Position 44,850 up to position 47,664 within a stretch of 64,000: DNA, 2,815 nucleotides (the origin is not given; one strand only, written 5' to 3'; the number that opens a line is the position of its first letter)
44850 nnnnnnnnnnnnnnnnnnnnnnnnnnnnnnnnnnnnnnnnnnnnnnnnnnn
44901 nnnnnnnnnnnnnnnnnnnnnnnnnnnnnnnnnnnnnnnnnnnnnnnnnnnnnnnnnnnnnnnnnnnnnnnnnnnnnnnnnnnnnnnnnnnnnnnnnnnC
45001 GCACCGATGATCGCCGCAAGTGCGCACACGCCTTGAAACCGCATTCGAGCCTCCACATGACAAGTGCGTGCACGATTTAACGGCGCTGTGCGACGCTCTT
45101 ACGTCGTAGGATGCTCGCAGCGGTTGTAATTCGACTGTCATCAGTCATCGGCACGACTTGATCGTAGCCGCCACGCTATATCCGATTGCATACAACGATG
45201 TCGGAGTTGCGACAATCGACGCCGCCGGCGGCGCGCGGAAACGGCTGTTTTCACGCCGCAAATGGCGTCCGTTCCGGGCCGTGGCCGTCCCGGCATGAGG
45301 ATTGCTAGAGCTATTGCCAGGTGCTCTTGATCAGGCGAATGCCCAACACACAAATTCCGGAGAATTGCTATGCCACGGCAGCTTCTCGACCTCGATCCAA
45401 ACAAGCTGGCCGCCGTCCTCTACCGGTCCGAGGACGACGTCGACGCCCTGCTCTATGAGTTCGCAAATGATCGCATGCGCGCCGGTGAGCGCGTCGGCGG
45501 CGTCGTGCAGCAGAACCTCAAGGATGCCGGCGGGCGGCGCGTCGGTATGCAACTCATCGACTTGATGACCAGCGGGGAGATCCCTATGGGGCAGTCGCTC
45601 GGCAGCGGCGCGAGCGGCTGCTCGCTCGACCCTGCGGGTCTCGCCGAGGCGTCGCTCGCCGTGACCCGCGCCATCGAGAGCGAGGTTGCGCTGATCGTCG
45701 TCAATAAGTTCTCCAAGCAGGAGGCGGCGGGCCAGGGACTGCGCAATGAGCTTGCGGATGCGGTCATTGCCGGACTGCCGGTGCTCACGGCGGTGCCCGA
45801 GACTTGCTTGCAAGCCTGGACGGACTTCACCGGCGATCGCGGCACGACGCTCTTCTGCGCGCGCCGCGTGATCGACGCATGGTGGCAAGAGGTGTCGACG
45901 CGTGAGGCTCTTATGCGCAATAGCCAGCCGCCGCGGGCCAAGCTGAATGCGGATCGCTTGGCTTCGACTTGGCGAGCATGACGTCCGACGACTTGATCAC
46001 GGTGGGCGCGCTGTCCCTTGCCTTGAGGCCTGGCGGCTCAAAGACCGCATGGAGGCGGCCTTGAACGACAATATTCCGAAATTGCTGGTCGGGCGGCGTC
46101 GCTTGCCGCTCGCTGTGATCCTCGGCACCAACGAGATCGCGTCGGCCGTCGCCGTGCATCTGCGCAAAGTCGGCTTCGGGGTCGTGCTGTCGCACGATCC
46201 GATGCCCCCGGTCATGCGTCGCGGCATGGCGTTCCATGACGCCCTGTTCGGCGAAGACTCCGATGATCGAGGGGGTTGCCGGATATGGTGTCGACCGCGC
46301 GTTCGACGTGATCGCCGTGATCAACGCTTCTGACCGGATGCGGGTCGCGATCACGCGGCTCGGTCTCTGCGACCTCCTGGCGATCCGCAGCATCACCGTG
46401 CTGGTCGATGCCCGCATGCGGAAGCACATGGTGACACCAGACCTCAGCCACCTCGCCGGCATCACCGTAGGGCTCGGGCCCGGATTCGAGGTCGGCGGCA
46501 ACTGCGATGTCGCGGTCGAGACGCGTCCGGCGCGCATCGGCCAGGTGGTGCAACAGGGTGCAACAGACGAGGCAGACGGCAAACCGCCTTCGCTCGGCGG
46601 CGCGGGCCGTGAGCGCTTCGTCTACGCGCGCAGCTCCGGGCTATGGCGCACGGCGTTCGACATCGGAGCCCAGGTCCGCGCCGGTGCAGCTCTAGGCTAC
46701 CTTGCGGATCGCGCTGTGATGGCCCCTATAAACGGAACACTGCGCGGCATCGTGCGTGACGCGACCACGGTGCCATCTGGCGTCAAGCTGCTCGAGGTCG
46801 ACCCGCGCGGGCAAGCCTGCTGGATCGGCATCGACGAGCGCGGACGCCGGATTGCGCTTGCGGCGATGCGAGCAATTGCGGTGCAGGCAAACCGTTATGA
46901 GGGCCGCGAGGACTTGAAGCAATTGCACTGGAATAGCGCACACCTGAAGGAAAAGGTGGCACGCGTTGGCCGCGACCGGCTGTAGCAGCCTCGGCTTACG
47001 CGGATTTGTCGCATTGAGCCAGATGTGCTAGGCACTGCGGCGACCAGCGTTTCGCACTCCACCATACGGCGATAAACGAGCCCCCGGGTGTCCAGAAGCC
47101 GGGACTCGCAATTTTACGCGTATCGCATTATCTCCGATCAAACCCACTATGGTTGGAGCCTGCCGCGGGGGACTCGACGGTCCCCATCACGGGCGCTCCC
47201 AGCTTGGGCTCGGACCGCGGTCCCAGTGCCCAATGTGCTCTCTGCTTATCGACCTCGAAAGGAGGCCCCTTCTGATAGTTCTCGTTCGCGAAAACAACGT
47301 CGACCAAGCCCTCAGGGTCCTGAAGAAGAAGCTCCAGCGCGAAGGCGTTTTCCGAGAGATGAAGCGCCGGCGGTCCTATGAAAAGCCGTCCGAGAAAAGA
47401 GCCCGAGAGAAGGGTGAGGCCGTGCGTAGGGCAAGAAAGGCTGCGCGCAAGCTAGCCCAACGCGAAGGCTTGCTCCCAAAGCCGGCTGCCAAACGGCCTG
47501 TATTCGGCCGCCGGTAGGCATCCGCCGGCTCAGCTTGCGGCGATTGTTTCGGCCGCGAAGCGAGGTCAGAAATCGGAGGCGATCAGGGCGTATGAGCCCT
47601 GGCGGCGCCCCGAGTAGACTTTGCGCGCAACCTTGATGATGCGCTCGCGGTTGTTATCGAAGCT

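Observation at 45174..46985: ModE-like operator heading a DUF2478 + YqeB-like two-gene operon: candidate molybdenum-handling module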

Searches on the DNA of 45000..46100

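Call 75: search_rna_families(source=window, start=45000, end=46100, threshold=evalue, max_evalue=1)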
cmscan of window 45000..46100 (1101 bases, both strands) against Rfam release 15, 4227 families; matches with E-value up to 1: 1.
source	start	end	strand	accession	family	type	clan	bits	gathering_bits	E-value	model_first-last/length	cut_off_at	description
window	45113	45169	-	RF01129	sR44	Gene; snRNA; snoRNA; CD-box;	-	17.4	45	0.15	1-55/55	no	Small nucleolar RNA sR44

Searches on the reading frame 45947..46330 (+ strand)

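Call 5: search_protein_families(library=pfam, proteins=[window:45947-46330:+], max_evalue=0.01)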
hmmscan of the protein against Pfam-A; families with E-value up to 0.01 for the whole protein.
window:45947-46330:+ (128 aa): 0 families

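Call 6: search_protein_families(library=ncbifam, proteins=[window:45947-46330:+], max_evalue=0.01)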
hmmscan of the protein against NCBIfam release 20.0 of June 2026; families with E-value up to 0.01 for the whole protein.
window:45947-46330:+ (128 aa): 1 family
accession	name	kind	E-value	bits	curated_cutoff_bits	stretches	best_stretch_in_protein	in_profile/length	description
TIGR03309.1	matur_yqeB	equivalog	2e-06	27.4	220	1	57-104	2-49/256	selenium-dependent molybdenum cofactor biosynthesis protein YqeB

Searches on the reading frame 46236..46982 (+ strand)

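Call 5: search_protein_families(library=pfam, proteins=[window:46236-46982:+], max_evalue=0.01)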
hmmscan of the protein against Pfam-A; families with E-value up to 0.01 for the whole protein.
window:46236-46982:+ (249 aa): 0 families

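Call 6: search_protein_families(library=ncbifam, proteins=[window:46236-46982:+], max_evalue=0.01)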
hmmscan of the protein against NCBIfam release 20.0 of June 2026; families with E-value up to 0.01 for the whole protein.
window:46236-46982:+ (249 aa): 1 family
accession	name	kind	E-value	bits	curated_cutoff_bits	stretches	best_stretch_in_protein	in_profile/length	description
TIGR03309.1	matur_yqeB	equivalog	8.3e-34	117.2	220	1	11-214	52-253/256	selenium-dependent molybdenum cofactor biosynthesis protein YqeB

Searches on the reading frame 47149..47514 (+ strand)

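Call 10: search_protein_families(library=pfam, proteins=[window:47149-47514:+], max_evalue=0.001)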
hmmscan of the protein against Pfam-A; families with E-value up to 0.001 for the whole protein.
window:47149-47514:+ (122 aa): 1 family
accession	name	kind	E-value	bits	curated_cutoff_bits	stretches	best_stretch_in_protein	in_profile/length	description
PF01165.25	Ribosomal_S21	-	5.3e-19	68.1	27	1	44-96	2-55/55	Ribosomal protein S21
